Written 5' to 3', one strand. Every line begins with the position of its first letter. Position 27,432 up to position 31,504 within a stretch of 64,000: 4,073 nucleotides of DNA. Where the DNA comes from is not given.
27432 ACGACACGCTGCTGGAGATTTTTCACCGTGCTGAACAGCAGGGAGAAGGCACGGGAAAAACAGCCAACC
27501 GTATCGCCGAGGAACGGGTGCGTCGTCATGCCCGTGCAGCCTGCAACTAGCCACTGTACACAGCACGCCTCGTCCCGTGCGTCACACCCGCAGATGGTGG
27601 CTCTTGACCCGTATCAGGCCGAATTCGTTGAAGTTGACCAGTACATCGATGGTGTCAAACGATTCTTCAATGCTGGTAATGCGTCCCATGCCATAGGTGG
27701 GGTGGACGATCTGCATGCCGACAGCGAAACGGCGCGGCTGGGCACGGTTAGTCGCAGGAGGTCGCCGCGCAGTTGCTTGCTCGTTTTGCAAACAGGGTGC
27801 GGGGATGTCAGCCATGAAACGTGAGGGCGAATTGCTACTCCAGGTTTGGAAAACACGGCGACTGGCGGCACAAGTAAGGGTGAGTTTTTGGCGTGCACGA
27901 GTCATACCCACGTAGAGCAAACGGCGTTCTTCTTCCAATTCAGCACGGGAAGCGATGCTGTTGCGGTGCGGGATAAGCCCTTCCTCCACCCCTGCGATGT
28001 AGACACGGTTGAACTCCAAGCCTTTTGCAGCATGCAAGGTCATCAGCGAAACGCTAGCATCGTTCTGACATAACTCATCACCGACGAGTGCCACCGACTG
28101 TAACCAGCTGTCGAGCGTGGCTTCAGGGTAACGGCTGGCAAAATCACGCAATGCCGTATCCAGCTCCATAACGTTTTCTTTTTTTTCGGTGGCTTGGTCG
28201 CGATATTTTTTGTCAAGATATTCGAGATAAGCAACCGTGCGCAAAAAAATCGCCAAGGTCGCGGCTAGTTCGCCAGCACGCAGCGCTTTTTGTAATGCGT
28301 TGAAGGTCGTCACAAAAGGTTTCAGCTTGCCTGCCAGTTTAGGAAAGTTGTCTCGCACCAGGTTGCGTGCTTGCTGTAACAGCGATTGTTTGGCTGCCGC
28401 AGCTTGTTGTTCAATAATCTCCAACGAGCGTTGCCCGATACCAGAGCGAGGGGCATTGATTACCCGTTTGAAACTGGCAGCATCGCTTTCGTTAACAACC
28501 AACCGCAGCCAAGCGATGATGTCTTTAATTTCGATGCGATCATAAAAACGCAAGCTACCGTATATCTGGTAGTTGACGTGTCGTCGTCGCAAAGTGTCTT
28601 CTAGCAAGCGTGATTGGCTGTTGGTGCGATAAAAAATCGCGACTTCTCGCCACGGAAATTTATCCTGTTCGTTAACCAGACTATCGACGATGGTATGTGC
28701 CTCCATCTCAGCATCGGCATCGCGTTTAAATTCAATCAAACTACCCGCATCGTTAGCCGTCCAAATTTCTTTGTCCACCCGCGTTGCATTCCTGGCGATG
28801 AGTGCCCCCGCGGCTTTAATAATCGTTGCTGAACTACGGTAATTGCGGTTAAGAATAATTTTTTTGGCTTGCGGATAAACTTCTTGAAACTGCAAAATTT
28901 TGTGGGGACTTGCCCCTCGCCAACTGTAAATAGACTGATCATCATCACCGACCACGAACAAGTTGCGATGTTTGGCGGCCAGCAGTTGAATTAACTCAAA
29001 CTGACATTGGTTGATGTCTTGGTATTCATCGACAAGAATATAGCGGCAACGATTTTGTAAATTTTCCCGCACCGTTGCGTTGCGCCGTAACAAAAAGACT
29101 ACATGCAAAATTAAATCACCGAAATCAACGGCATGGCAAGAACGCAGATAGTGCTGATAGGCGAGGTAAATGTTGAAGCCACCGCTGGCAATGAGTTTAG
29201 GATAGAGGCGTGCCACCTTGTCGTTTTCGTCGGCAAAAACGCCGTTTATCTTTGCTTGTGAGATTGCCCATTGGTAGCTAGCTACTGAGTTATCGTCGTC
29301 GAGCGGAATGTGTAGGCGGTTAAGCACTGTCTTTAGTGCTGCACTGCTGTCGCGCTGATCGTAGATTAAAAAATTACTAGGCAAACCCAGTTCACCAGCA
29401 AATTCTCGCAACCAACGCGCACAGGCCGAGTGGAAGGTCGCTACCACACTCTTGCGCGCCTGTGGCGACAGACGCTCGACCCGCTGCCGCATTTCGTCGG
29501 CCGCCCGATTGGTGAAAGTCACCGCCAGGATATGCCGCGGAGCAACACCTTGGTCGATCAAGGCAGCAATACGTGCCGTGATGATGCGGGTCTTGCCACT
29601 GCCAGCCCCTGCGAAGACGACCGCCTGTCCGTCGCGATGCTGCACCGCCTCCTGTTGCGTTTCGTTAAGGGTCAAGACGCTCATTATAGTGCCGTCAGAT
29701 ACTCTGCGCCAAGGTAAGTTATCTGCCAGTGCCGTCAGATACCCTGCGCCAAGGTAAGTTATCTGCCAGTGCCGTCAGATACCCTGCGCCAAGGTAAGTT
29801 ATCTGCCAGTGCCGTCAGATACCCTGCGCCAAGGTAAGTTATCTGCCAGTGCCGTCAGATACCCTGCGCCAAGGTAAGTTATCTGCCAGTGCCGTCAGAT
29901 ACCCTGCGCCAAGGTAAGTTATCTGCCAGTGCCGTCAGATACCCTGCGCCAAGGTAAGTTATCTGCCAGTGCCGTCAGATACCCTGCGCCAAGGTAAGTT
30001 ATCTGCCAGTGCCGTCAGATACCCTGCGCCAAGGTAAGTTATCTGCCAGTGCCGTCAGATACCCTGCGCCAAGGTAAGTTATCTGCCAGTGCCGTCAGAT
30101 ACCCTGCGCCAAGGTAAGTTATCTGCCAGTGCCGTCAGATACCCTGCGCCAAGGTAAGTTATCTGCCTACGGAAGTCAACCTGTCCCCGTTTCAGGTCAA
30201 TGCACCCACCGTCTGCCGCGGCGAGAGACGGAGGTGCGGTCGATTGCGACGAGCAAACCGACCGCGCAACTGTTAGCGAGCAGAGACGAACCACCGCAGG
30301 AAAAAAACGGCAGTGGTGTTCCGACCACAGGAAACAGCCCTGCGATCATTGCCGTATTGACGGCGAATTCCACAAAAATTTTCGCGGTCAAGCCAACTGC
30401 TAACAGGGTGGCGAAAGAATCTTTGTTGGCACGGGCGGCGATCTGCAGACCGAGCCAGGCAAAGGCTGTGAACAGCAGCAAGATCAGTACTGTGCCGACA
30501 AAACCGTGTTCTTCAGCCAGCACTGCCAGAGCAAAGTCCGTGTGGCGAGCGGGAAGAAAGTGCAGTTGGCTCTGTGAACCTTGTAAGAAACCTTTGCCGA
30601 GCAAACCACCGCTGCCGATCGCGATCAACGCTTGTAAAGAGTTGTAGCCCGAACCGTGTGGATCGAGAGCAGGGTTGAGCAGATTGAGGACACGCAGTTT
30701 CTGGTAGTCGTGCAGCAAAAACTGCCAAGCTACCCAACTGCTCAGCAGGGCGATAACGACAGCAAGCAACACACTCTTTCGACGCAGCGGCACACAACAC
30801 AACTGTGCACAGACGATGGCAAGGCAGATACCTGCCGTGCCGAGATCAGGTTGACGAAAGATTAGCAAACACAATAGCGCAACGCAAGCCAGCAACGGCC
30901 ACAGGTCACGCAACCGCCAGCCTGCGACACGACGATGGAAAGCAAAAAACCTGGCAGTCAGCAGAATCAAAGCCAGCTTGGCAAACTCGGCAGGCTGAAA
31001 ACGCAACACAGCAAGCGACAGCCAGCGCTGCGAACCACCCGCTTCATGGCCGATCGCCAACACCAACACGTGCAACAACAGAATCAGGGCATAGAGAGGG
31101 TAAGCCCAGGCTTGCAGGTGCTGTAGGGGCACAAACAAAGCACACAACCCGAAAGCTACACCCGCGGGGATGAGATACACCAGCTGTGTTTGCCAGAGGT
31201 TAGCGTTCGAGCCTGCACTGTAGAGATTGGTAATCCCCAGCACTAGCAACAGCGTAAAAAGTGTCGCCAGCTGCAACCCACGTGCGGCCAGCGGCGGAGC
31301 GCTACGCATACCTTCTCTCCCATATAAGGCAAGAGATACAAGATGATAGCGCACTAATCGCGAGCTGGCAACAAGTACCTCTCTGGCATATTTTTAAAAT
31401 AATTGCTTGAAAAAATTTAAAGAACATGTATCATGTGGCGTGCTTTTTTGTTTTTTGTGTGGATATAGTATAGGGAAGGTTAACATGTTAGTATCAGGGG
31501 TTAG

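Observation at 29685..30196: Twelve tandem copies of a 40-bp unit filling the gap between FtsW/RodA and the UvrD/PcrA helicase start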

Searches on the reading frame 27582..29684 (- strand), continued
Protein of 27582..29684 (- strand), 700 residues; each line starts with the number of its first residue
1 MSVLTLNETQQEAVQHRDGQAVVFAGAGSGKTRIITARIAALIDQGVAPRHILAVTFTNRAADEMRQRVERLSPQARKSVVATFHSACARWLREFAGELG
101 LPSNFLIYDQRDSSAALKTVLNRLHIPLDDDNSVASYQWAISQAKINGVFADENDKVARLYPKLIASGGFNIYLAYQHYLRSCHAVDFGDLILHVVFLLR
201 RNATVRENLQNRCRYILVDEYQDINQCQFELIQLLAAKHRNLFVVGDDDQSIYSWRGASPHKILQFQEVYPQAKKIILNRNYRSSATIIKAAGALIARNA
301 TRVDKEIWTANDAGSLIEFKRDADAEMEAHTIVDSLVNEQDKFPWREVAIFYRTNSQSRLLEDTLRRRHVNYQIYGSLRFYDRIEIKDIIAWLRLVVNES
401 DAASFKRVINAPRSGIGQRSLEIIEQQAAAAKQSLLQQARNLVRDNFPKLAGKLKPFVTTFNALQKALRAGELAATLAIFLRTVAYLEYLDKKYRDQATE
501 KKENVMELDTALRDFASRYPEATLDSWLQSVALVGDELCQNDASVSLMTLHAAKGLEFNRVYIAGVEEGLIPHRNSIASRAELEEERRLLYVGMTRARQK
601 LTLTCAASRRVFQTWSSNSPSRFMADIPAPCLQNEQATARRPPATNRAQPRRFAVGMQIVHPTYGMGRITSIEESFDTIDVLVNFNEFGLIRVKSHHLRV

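Call 57: find_encoding_contigs(protein=P0010, flank=3000, max_places=3)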
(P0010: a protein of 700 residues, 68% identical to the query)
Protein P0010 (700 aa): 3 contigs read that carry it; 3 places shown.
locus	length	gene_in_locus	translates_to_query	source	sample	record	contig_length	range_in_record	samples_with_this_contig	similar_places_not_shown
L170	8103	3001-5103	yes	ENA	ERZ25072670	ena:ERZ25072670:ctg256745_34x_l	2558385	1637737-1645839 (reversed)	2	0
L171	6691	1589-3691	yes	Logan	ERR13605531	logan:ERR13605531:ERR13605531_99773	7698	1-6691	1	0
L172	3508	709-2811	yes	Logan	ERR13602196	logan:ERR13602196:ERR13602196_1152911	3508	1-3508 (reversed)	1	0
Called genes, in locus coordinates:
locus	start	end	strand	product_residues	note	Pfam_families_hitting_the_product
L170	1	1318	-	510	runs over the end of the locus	-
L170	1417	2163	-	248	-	-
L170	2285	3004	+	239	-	PF00483:NTP_transferase (weak), PF12804:NTP_transf_3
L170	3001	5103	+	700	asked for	PF00580:UvrD-helicase, PF01443:Viral_helicase1 (faint), PF13245:AAA_19, PF13604:AAA_30 (faint), PF13361:UvrD_C, PF13538:UvrD_C_2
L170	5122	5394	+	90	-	PF04977:DivIC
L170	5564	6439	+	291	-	PF00140:Sigma70_r1_2, PF04542:Sigma70_r2, PF04545:Sigma70_r4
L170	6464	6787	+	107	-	PF02699:YajC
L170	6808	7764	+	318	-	-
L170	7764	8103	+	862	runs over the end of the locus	PF00675:Peptidase_M16, PF05193:Peptidase_M16_C, PF00675:Peptidase_M16 (weak), PF05193:Peptidase_M16_C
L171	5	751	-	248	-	-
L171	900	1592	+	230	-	PF12804:NTP_transf_3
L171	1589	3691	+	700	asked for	PF00580:UvrD-helicase, PF01443:Viral_helicase1 (faint), PF13245:AAA_19, PF13604:AAA_30 (faint), PF13361:UvrD_C, PF13538:UvrD_C_2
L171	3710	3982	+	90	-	PF04977:DivIC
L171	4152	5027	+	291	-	PF00140:Sigma70_r1_2, PF04542:Sigma70_r2, PF04545:Sigma70_r4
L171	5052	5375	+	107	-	PF02699:YajC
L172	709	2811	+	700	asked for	PF00580:UvrD-helicase, PF01443:Viral_helicase1 (faint), PF13245:AAA_19, PF13604:AAA_30 (faint), PF13361:UvrD_C, PF13538:UvrD_C_2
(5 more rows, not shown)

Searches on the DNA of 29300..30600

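Call 34: search_rna_families(source=window, start=29300, end=30600, threshold=evalue, max_evalue=1)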
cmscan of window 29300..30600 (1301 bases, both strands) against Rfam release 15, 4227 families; matches with E-value up to 1: 0.
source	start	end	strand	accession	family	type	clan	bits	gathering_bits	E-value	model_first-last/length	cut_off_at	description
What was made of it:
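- On Known structured RNA (Rfam family) in the leader: No match at E <= 1 over 29300-30600 on either strand (call 34).
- There is no Rfam match at E <= 1 (call 34).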

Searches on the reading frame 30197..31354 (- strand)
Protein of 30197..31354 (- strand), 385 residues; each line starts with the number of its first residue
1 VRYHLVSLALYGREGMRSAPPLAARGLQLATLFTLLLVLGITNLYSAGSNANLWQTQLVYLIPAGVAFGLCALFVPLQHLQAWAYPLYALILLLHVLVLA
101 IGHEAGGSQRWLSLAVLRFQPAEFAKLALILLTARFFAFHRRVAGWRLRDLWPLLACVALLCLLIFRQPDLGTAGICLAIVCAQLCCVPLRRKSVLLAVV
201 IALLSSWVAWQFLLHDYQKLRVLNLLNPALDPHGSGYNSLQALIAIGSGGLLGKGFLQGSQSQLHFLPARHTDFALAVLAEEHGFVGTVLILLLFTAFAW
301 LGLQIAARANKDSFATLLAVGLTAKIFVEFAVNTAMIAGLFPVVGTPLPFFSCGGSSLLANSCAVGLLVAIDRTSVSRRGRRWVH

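Call 5: search_protein_families(library=ncbifam, proteins=[window:30197-31354:-])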
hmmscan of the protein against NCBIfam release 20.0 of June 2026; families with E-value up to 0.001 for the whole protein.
window:30197-31354:- (385 aa): 6 families
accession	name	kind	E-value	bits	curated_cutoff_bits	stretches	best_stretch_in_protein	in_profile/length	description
TIGR02210.1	rodA_shape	equivalog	1.1e-102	343.8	336.7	1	29-373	4-354/357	rod shape-determining protein RodA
TIGR02614.1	ftsW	equivalog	2.4e-78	263.7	337.5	1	44-374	19-356/357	putative lipid II flippase FtsW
NF008060.0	PRK10794.1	equivalog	9.6e-73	245.2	590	1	32-372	23-360/370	peptidoglycan glycosyltransferase MrdB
TIGR02615.1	spoVE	exception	9.6e-66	222.6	448.8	1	34-373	9-354/354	stage V sporulation protein E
NF037961.1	RodA_shape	subfamily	5.8e-49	167.5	150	2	195-374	225-410/415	rod shape-determining protein RodA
NF008042.0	PRK10774.1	equivalog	1.5e-46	159.2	493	1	58-374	77-391/405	cell division protein FtsW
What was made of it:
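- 30197..31354 (-): rodA (SEDS peptidoglycan polymerase), the gene upstream of the array. Its stop codon is at 30199..30197. TIGR02210, 343.8 bits against a cut-off of 336.7 (call 5).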

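Call 8: find_encoding_contigs(protein=window:30197-31354:-, flank=6000, max_places=10)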
Protein window:30197-31354:- (385 aa): no gene with exactly this product is on record in the collection.
